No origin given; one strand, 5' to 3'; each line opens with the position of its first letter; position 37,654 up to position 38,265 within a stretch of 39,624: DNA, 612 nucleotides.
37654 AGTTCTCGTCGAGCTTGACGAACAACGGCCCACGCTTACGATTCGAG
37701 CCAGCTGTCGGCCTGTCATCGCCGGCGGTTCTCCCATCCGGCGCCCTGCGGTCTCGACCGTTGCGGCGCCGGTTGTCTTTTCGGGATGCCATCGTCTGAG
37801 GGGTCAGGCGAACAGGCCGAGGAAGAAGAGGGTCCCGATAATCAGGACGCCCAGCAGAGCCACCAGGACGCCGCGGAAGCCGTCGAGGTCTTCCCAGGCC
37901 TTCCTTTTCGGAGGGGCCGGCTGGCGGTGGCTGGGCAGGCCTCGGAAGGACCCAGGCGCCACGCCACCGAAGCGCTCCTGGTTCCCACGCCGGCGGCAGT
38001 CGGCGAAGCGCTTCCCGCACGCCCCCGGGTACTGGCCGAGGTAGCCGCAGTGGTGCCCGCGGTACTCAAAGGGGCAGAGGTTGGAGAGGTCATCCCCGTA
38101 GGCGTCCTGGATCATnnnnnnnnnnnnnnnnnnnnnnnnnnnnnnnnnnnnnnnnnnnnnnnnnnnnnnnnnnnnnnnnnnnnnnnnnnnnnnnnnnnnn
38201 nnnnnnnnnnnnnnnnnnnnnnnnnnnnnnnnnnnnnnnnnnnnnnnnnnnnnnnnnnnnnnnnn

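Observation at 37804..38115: Early-operon moron: membrane-tail-anchored paralogue of the tail-tip protein L Cys4 (Fe-S type) domain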

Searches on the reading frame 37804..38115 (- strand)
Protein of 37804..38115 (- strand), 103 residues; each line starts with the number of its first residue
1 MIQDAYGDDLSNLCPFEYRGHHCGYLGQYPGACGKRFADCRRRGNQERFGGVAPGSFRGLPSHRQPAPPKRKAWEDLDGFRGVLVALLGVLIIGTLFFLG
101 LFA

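Call 8: search_protein_families(library=pfam, proteins=[window:37804-38115:-], max_evalue=1)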
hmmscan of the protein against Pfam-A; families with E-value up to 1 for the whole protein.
window:37804-38115:- (103 aa): 1 family
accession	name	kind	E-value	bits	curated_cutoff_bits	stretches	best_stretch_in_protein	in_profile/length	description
PF05100.17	Phage_tail_L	-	0.07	12.9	25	1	10-29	141-162/206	Phage minor tail protein L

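Call 9: search_protein_families(library=phrogs, proteins=[window:37804-38115:-], max_evalue=1)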
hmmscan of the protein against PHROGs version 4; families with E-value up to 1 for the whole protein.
window:37804-38115:- (103 aa): 2 families
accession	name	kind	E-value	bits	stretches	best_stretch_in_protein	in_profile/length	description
phrog_18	-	tail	0.00059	20.2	1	11-52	317-375/573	minor tail protein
phrog_6369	-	unknown function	0.52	11.2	1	83-95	4-16/35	-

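Call 11: find_homologous_proteins(query=window:37804-38115:-, max_evalue=0.01)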
Query window:37804-38115:- (103 aa): 1 proteins with E <= 0.01 among 9 candidates.
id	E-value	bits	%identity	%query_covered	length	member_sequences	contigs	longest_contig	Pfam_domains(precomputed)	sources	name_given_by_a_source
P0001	1.4e-66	240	100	100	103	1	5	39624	-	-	-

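Call 13: find_encoding_contigs(protein=P0001, flank=10000, max_places=10)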
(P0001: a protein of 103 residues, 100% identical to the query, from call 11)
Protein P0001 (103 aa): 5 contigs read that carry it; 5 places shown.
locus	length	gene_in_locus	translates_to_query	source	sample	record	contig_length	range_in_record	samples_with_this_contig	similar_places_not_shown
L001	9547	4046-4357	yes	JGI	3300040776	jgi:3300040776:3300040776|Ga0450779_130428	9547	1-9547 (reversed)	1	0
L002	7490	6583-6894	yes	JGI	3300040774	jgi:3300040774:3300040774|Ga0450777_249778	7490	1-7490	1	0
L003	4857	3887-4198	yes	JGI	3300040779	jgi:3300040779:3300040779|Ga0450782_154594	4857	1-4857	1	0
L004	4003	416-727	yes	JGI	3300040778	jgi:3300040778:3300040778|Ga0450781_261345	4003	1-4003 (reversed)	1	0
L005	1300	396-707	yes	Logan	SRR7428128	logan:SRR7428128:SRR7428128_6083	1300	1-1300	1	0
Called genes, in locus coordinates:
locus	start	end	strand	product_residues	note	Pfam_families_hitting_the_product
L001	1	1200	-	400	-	?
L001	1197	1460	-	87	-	-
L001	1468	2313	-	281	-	PF12705:PDDEXK_1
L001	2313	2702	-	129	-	PF15943:YdaS_toxin (faint), PF01381:HTH_3 (faint)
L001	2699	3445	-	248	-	-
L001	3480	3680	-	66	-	-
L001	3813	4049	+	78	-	-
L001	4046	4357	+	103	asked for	-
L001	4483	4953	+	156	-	-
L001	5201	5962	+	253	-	-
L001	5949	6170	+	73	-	-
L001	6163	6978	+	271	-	-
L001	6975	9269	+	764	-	-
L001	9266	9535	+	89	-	-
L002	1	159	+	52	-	?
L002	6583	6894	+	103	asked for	-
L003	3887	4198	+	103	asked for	-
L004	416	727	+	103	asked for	-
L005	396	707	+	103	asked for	-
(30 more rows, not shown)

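Call 17: search_protein_representatives(protein=window:37804-38115:-)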
Query: 103 residues. Proteins with E-value up to 0.001 (for the whole library): 26; up to 1e-10: 4; up to 1e-30: 1. The best 26 are listed.
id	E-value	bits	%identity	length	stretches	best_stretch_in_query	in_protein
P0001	4.4e-67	239.8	100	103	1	1-103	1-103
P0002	2.0e-20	89.4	56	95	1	12-102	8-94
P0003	1.3e-15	73.8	41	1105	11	26-92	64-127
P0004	5.1e-11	59.1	36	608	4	17-92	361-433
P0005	3.4e-09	53.2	37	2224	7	31-56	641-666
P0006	8.7e-07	45.4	53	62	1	9-52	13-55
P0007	1.9e-06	44.3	31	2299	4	3-48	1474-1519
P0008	8.0e-06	42.3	31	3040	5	4-47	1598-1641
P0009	2.2e-05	40.9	50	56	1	11-53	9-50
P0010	9.1e-05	38.9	51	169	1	12-52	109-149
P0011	9.6e-05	38.8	42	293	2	12-49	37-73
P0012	1.4e-04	38.3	50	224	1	10-52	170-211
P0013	1.7e-04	38.1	49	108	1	10-53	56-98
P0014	2.0e-04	37.8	44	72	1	9-52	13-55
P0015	2.2e-04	37.7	32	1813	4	6-53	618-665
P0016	2.7e-04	37.4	49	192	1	13-58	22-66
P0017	2.8e-04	37.3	47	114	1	12-57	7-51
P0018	2.8e-04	37.3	56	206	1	12-54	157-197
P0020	3.3e-04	37.1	53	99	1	11-54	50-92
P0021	3.7e-04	37.0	45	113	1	12-54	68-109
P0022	4.0e-04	36.9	47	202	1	11-56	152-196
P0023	4.3e-04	36.7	45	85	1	11-54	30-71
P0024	4.3e-04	36.7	49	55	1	12-53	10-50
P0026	8.3e-04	35.8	48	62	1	9-51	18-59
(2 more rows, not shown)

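Call 20: find_encoding_contigs(protein=P0002, flank=10000, max_places=4)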
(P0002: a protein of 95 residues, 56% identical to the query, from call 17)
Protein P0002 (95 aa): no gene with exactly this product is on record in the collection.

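Call 21: find_encoding_contigs(protein=P0020, flank=10000, max_places=4)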
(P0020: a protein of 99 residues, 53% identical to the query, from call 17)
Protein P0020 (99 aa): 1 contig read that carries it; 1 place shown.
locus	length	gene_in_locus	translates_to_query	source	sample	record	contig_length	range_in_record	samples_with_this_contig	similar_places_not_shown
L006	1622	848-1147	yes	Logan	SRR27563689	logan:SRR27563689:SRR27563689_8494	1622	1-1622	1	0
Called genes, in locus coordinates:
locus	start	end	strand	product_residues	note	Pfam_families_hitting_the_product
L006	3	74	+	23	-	?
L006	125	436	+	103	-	-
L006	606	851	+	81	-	-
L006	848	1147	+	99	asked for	-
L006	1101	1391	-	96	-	PF00486:Trans_reg_C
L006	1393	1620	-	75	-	?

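Call 23: find_related_loci(query=P0002, collection=viral_contigs, flank=10000)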
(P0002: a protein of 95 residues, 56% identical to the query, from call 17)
Query P0002 (95 aa) in viral_contigs; peptide patterns used: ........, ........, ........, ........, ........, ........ (x = any residue, [..] = any of these).
31 stretches matched a pattern, but none encodes a relative of the query by tblastn (E <= 1e-3).

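Call 25: find_encoding_contigs(protein=P0006, flank=8000, max_places=3)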
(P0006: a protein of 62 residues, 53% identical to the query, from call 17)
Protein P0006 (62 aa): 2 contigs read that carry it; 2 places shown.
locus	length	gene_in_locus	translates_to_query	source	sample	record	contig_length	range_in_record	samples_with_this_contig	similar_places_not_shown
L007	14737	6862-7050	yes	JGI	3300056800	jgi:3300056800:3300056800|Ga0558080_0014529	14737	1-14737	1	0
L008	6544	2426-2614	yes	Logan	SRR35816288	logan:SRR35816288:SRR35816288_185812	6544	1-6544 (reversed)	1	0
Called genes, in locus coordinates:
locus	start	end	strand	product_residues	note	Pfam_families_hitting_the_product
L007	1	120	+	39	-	?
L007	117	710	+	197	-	-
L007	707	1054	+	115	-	-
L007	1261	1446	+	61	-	-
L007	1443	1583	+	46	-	-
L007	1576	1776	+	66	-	-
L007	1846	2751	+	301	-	-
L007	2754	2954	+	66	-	-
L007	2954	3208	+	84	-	-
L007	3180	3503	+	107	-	-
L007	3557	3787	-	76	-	-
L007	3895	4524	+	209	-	PF00929:RNase_T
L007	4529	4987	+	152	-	-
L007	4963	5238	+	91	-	-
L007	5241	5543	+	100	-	-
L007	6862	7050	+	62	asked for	-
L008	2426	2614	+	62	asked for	-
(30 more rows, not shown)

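Call 26: find_encoding_contigs(protein=P0009, flank=8000, max_places=2)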
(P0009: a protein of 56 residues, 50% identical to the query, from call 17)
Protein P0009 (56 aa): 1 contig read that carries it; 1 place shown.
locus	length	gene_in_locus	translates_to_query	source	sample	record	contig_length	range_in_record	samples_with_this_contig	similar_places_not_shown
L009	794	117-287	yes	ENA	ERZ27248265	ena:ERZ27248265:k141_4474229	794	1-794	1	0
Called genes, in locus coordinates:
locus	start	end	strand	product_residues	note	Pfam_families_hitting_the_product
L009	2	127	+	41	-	?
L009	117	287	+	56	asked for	-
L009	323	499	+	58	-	-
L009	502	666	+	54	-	-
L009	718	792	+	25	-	?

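Call 27: find_encoding_contigs(protein=P0026, flank=8000, max_places=2)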
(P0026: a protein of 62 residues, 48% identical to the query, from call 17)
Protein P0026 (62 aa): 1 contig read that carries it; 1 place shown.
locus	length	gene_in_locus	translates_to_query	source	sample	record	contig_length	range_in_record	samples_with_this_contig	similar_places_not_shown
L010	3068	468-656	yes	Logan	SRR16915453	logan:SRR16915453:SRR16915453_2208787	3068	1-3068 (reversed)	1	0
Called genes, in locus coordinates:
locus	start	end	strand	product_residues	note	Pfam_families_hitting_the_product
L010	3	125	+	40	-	?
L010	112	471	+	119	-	-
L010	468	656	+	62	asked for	-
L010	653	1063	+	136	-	-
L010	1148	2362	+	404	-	-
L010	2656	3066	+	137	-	?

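Call 28: find_encoding_contigs(protein=P0017, flank=8000, max_places=2)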
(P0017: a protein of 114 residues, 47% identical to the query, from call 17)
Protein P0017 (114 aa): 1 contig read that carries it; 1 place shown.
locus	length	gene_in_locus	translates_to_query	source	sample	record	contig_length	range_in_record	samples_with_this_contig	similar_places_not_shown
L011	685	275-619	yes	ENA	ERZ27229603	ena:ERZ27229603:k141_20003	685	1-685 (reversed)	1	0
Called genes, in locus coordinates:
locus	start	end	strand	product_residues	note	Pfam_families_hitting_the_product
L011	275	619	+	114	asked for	-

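Call 34: search_protein_families(library=phrogs, alignment_id=A1, max_evalue=0.01)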
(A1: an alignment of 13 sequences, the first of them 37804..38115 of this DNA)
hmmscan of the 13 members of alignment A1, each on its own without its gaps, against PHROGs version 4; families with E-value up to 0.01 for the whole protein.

A. member 1, window:37804-38115:- (103 aa): 1 family
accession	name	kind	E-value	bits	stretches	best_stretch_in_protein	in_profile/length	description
phrog_18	-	tail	0.00059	20.2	1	11-52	317-375/573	minor tail protein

B. families by the number of members that match (of 13 scanned): 3 families
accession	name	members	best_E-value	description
phrog_18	-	6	2.8e-06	minor tail protein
phrog_1273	-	1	5.8e-15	-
phrog_4199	-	1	0.0015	minor tail protein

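Call 35: search_protein_families(library=pfam, proteins=[P0012, P0018, P0022, P0013, P0010, P0011, P0016, P0021, P0006, P0002], max_evalue=0.1)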
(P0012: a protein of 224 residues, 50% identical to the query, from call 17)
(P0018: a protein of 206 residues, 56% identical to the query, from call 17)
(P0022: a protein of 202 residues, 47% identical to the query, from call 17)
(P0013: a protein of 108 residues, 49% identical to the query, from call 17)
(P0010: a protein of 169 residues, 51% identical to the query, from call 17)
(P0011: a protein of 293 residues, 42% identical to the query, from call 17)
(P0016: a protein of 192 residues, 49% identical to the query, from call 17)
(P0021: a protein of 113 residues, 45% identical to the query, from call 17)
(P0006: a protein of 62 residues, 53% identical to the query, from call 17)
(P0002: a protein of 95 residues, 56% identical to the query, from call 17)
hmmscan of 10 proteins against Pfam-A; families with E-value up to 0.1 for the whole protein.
P0012 (224 aa): 2 families
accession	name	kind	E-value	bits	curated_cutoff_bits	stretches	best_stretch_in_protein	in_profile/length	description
PF09931.15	Phage_phiJL001_Gp84_N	-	0.00016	22.3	26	1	107-184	84-158/160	Baseplate hub protein, N-terminal attachment domain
PF05100.17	Phage_tail_L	-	0.053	13.3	25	0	161-211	130-200/206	Phage minor tail protein L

P0018 (206 aa): 1 family
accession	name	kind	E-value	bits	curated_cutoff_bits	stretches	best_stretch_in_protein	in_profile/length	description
PF05100.17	Phage_tail_L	-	2e-06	27.7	25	1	119-174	104-161/206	Phage minor tail protein L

P0022 (202 aa): 4 families
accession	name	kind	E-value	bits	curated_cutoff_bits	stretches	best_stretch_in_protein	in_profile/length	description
PF05100.17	Phage_tail_L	-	4.6e-13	49.4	25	1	41-196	17-204/206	Phage minor tail protein L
PF08875.16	DUF1833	-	9.9e-07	28.9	21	1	22-147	15-147/150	Domain of unknown function (DUF1833)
PF09931.15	Phage_phiJL001_Gp84_N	-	0.00087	19.9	26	1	24-165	17-158/160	Baseplate hub protein, N-terminal attachment domain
PF09356.15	Phage_BR0599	-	0.0037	18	22.9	1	170-196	50-77/80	Phage conserved hypothetical protein BR0599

P0013 (108 aa): 2 families
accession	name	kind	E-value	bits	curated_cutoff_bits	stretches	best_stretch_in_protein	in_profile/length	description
PF05100.17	Phage_tail_L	-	3e-06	27.2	25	1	19-81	102-181/206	Phage minor tail protein L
PF09356.15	Phage_BR0599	-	0.0034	18.2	22.9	1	77-102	52-78/80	Phage conserved hypothetical protein BR0599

P0010 (169 aa): 0 families

P0011 (293 aa): 0 families

P0016 (192 aa): 0 families

P0021 (113 aa): 1 family
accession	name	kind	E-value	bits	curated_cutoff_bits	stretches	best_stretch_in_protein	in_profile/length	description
PF25718.1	Mycobacteriophage_73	-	0.0084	17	27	1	33-75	32-73/85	Mycobacteriophage L5 gene 73 protein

P0006 (62 aa): 1 family
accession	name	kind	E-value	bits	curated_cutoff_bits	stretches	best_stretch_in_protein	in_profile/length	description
PF09356.15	Phage_BR0599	-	0.0044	17.8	22.9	1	34-58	51-76/80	Phage conserved hypothetical protein BR0599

P0002 (95 aa): 0 families

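Call 40: predict_structure(alignment_id=A1)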
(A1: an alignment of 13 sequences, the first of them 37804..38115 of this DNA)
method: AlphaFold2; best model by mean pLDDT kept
length: 103 residues; sequences in the alignment: 13
mean_pLDDT: 66.5   pTM: 0.32
mean pLDDT of the five models: 66.5, 65.2, 62.9, 62.7, 59.5
residues with pLDDT >= 90: 22; 70-90: 12; 50-70: 57; < 50: 12
segments of 3 or more residues with pLDDT < 50: 1-4, 46-51
pLDDT, mean of each block of 10 residues (from residue 1): 47 56 56 58 54 54 61 79 96 97 88
secondary structure, 60 per line:
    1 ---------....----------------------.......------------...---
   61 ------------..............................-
elements in order: H37-42 H73-102

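Call 42: search_dna_similar(query=window:37807-38115:-, collection=phages, mode=protein, max_evalue=0.01, max_rows=60)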
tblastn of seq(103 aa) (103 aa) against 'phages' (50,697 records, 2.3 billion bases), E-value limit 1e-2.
Records with a match: 3; places in all: 3; records where one place covers at least 80% of the query: 0.
Best place of each record, by identity: <60% 3.
By first word of the organism name: Salmonella 2; Providencia 1.
By host as written in the record: Salmonella enterica subsp. enterica serovar Typhimurium strain LT2 2; Providencia stuartii 1.
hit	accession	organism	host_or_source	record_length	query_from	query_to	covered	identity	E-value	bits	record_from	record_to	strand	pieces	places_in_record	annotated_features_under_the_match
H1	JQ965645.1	Salmonella phage SSU5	Salmonella enterica subsp. enterica ...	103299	2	59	56%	35.7%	6e-3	40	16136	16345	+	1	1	putative minor tail protein L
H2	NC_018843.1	Salmonella phage SSU5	Salmonella enterica subsp. enterica ...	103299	2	59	56%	35.7%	6e-3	40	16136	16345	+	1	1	minor tail protein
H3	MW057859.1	Providencia phage PSTCR8lys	Providencia stuartii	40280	10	50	40%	38.2%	4e-3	40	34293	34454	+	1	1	tail tip assembly protein L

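Call 43: search_dna_similar(query=P0006, collection=phages, mode=protein, max_evalue=0.1, max_rows=60)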
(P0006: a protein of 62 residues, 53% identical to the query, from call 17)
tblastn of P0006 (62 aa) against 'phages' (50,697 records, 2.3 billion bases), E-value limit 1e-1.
No match.

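Call 47: find_related_loci(query=P0002, collection=metagenome_contigs, flank=10000)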
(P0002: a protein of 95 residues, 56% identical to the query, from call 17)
Query P0002 (95 aa) in metagenome_contigs; peptide patterns used: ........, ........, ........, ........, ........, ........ (x = any residue, [..] = any of these).
600 stretches matched a pattern, but none encodes a relative of the query by tblastn (E <= 1e-3).

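Call 50: find_related_loci(query=A4, collection=metagenome_contigs, flank=10000)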
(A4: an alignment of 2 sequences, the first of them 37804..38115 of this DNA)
Query A4 (103 aa) in metagenome_contigs; peptide patterns used: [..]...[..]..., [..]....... (x = any residue, [..] = any of these).
600 stretches matched a pattern, but none encodes a relative of the query by tblastn (E <= 1e-3).

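Call 51: find_related_loci(query=A4, collection=genome_contigs, flank=10000)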
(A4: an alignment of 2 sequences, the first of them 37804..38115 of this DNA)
Query A4 (103 aa) in genome_contigs; peptide patterns used: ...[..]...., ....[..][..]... (x = any residue, [..] = any of these).
171 stretches matched a pattern; 1 encode a relative of the query (tblastn E <= 1e-3); 1 distinct loci.
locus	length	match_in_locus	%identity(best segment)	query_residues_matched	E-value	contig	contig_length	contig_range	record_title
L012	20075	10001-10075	62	26-51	8e-7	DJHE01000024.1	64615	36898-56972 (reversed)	MAG TPA_asm: Synergistaceae bacterium UBA5827 UBA5827_contig_838, whole genome shotgun sequence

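Call 53: find_encoding_contigs(protein=P0023, flank=10000, max_places=2)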
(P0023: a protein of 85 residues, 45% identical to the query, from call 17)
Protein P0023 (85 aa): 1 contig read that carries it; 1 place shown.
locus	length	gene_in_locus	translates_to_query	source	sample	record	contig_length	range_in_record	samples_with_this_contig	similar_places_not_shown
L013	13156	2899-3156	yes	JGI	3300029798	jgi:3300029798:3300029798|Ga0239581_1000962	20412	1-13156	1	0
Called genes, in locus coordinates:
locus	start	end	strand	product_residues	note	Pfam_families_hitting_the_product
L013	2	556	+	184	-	?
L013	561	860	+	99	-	-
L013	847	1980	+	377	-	-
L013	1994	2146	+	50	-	-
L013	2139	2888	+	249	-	-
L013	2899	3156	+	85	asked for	-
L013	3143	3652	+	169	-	PF05263:DUF722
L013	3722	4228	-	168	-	-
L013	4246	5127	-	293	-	PF01068:DNA_ligase_A_M, PF14743:DNA_ligase_OB_2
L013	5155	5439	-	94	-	-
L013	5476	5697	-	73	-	-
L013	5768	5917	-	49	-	-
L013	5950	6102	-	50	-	-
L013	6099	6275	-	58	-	-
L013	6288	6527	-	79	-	-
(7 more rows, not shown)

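Call 54: find_encoding_contigs(protein=P0024, flank=10000, max_places=2)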
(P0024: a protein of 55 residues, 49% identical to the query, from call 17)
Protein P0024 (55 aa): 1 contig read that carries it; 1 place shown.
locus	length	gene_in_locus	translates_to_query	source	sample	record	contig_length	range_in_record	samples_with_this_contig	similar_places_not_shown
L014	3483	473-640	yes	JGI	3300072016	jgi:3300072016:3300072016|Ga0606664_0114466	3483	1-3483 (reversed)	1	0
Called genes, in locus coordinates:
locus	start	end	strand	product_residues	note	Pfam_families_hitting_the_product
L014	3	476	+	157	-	?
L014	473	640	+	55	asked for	-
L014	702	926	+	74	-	PF23978:DUF7303 (weak)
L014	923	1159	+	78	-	-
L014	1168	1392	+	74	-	-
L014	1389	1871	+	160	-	-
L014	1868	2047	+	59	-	-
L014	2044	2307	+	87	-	-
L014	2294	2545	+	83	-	-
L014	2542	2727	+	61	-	-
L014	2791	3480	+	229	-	-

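Call 73: search_protein_families(library=ncbifam, proteins=[window:37804-38115:-], max_evalue=0.01)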
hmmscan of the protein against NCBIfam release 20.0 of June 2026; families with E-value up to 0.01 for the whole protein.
window:37804-38115:- (103 aa): 0 families

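Call 79: search_protein_families(library=padloc, proteins=[window:37804-38115:-, P0002, P0006, P0020], max_evalue=0.01)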
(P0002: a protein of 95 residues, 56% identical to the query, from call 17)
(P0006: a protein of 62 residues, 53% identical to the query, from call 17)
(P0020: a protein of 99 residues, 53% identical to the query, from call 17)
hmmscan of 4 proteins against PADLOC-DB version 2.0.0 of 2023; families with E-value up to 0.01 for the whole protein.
window:37804-38115:- (103 aa): 0 families

P0002 (95 aa): 0 families

P0006 (62 aa): 0 families

P0020 (99 aa): 0 families
